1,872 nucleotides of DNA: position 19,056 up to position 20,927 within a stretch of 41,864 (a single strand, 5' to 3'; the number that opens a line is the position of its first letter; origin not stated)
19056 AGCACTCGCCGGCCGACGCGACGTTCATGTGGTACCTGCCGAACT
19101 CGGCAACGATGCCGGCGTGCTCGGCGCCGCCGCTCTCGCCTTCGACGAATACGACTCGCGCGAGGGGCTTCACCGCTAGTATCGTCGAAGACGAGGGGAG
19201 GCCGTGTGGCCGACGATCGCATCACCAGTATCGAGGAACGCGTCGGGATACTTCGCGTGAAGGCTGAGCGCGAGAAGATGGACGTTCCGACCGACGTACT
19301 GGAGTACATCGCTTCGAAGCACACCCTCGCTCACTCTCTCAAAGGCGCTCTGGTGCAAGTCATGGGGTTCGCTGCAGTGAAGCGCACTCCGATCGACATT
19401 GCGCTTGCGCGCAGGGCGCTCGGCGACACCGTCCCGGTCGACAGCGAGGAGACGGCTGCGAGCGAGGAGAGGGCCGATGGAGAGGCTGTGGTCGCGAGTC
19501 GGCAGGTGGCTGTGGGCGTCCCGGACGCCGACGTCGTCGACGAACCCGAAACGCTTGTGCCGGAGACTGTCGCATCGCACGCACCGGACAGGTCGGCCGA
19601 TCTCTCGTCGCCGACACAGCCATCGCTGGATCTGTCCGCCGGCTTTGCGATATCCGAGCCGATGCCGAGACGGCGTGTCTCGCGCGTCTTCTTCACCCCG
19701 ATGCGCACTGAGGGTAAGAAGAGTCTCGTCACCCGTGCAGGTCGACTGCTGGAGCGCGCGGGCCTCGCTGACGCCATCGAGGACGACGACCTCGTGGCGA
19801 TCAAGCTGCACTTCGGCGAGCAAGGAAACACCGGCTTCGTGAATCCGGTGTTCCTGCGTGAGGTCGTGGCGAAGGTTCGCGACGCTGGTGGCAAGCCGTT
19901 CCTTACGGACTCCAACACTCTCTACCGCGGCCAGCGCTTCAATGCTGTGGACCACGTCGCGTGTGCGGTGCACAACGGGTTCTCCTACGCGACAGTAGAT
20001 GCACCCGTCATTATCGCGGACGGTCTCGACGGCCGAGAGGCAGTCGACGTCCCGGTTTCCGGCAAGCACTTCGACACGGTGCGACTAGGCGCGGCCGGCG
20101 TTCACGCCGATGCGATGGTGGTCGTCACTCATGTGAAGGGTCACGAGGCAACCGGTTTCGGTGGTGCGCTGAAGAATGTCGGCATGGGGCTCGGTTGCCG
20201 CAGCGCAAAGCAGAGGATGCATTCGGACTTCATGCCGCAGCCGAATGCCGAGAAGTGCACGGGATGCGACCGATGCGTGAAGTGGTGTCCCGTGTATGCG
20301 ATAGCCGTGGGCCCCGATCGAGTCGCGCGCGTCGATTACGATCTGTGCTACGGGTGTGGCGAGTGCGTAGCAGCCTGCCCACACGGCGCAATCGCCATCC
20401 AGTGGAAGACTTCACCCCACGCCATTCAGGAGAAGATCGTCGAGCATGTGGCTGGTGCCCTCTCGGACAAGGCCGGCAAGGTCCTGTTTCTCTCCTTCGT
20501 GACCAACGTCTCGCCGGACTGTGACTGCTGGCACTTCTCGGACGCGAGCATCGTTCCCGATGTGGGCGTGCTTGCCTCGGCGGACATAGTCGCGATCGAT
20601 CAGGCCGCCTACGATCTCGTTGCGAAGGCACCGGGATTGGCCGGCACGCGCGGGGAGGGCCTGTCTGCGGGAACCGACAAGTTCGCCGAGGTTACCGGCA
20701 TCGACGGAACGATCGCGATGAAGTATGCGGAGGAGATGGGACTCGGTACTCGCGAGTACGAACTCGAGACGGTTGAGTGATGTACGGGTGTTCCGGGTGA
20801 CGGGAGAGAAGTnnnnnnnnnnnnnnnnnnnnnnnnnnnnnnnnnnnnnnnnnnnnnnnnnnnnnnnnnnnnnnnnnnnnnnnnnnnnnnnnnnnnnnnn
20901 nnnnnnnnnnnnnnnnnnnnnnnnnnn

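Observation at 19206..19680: DnaA AAA+ lid (domain IIIb)-like module fused to a DUF362 / 2x[4Fe-4S] protein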

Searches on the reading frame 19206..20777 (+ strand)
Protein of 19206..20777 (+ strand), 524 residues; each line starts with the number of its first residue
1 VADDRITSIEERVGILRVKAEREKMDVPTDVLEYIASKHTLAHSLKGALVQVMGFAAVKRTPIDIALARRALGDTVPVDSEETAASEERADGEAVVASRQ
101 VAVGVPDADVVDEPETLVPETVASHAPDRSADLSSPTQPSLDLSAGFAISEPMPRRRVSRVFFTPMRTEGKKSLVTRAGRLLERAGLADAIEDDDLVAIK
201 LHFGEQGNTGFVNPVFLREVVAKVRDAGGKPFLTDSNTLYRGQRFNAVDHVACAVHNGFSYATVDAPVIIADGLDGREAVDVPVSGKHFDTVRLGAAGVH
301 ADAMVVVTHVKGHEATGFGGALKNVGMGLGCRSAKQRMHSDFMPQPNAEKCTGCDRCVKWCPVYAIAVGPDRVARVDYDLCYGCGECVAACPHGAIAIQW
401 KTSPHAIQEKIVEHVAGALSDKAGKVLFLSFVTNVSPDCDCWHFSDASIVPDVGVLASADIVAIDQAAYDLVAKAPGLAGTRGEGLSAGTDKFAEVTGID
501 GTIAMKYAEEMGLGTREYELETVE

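Call 3: search_protein_families(library=pfam, proteins=[window:19206-20777:+], max_evalue=10)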
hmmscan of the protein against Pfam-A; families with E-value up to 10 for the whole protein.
window:19206-20777:+ (524 aa): 19 families
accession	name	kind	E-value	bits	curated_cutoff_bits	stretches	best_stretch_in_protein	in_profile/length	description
PF04015.17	DUF362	-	1.5e-49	169.2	24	1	197-470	1-200/200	Domain of unknown function (DUF362)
PF00037.32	Fer4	-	4.5e-12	45.7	21.1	2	375-396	2-23/24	4Fe-4S binding domain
PF12837.12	Fer4_6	-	7.1e-11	41.9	25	2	373-396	1-24/24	4Fe-4S binding domain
PF14697.11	Fer4_21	-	1.3e-10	41.7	35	2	348-397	5-58/59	4Fe-4S dicluster domain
PF12838.12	Fer4_7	-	2.6e-10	41.1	27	1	350-395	1-52/52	4Fe-4S dicluster domain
PF13237.11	Fer4_10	-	3.4e-10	40.1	25.5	2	347-392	5-53/53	4Fe-4S dicluster domain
PF13187.11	Fer4_9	-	1.6e-08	34.8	27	1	350-396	1-52/52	4Fe-4S dicluster domain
PF25160.1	LdpA_Fe-S-bd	-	1.6e-08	34.6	27.6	2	356-398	7-45/49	LdpA Fe-S cluster-binding domain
PF13484.11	Fer4_16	-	2.6e-08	34.9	30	2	381-401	2-23/66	4Fe-4S double cluster binding domain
PF12797.12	Fer4_2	-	3.1e-08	33.5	24.5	2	375-392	4-21/22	4Fe-4S binding domain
PF12800.12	Fer4_4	-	1.5e-05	25.4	24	2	379-392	2-15/17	4Fe-4S binding domain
PF12798.12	Fer4_3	-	5.9e-05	24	27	2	351-365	1-15/15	4Fe-4S binding domain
PF17179.9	Fer4_22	-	0.00022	22.5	27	2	339-363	69-93/95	4Fe-4S dicluster domain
PF13183.11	Fer4_8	-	0.00028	21.8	27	2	380-394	4-18/68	4Fe-4S dicluster domain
PF13534.11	Fer4_17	-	0.0048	17.8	22.2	2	350-394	1-59/61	4Fe-4S dicluster domain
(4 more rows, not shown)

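Call 4: search_protein_families(library=ncbifam, proteins=[window:19206-20777:+], max_evalue=10)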
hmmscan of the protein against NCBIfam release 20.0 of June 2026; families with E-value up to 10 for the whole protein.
window:19206-20777:+ (524 aa): 120 families (the best 25 are shown)
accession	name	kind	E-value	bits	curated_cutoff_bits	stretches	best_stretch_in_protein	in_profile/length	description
TIGR02179.1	PorD_KorD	subfamily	8.6e-13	48.2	60.05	1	342-398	18-74/78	2-oxoacid:acceptor oxidoreductase, delta subunit, pyruvate/2-ketoisovalerate family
NF007202.0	PRK09623.1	equivalog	1e-11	45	166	1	340-399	42-101/105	3-methyl-2-oxobutanoate dehydrogenase subunit delta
NF040684.1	PorD_Arch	equivalog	2.7e-11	43.4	120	1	340-398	23-81/85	pyruvate synthase subunit PorD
NF040770.1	hetero_SS_HdrA2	exception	4.2e-11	41.7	1100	1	347-434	575-656/777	CoB-CoM heterodisulfide reductase HdrA2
TIGR01944.1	rnfB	subfamily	4.3e-11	42.7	68.7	1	348-403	112-167/190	RnfABCDGE type electron transport complex subunit B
TIGR00362.1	DnaA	equivalog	6.4e-10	38.7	343.9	1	8-79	270-342/437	chromosomal replication initiator protein DnaA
NF041836.1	rnfB_Methano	equivalog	7e-10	38.8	445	1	350-399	142-191/265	Rnf electron transport complex subunit RnfB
NF041891.1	hdrA_Methbact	equivalog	7.8e-10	37.6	1300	1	345-435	568-653/762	ferredoxin:CoB-CoM heterodisulfide reductase subunit HdrA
NF040864.1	HgcB_ferredoxin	equivalog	2.2e-09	37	99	1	347-399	12-64/93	mercury methylation ferredoxin HgcB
NF007203.0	PRK09624.1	equivalog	3.9e-09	36.7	171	1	340-398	42-100/105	pyuvate ferredoxin oxidoreductase subunit delta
NF005505.0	PRK07118.1-4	equivalog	6.1e-09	35.7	378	1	350-397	142-189/265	Fe-S cluster domain-containing protein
NF007204.0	PRK09625.1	equivalog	1e-08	35.3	125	1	344-394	54-104/133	pyruvate flavodoxin oxidoreductase subunit delta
NF005506.0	PRK07118.1-5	equivalog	1.2e-08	34.7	388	1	330-403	125-194/279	Fe-S cluster domain-containing protein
NF038196.1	ferrodoxin_EFR1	subfamily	2.3e-08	34.4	75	1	348-403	183-236/242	EFR1 family ferrodoxin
NF005504.0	PRK07118.1-3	equivalog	2.5e-08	33.6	437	1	349-397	219-266/293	Fe-S cluster domain-containing protein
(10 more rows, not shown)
